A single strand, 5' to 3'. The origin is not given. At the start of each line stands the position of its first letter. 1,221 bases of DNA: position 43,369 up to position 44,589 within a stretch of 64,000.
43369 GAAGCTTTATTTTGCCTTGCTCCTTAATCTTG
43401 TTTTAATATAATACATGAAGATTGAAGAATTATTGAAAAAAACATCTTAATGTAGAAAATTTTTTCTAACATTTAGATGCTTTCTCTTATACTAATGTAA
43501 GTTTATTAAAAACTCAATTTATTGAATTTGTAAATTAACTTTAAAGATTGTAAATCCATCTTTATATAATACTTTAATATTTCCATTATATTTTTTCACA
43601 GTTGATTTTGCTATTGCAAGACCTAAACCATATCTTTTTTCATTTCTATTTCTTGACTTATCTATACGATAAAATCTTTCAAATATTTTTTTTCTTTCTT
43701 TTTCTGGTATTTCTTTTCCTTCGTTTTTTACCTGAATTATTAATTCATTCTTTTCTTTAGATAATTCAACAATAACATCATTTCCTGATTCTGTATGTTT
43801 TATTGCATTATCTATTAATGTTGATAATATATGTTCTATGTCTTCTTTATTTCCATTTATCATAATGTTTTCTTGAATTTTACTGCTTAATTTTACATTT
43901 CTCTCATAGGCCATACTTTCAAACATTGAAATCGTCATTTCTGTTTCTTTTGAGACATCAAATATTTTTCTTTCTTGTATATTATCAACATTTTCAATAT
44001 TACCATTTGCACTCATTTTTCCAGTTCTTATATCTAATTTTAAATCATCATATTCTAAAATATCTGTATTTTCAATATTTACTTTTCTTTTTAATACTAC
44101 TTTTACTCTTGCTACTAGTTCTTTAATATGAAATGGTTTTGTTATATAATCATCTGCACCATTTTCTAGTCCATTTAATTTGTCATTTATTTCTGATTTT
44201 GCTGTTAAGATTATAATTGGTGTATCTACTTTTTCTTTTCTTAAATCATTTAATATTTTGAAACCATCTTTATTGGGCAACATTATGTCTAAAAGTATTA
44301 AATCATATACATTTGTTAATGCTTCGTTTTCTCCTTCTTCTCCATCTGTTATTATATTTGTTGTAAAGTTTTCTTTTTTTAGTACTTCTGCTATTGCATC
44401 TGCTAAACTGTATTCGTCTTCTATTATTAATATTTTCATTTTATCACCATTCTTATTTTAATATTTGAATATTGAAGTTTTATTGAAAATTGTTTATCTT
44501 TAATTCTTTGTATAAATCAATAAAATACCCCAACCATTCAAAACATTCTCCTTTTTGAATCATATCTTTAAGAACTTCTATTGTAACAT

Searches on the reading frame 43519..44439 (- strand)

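Call 15: search_protein_families(library=pfam, proteins=[window:43519-44439:-], max_evalue=0.01)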
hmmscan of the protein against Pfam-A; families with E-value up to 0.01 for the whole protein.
window:43519-44439:- (306 aa): 4 families
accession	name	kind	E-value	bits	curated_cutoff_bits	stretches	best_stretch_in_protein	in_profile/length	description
PF00072.30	Response_reg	-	5.4e-28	97.8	30.2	1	3-113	1-111/111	Response regulator receiver domain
PF02518.31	HATPase_c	-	1.8e-22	80.3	26.4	1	197-300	2-104/111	Histidine kinase-, DNA gyrase B-, and HSP90-like ATPase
PF14501.12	HATPase_c_5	-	2.5e-11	43.8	22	1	198-303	3-101/102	GHKL domain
PF13581.12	HATPase_c_2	-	0.0039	17.6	27.4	0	200-283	31-111/127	Histidine kinase-like ATPase domain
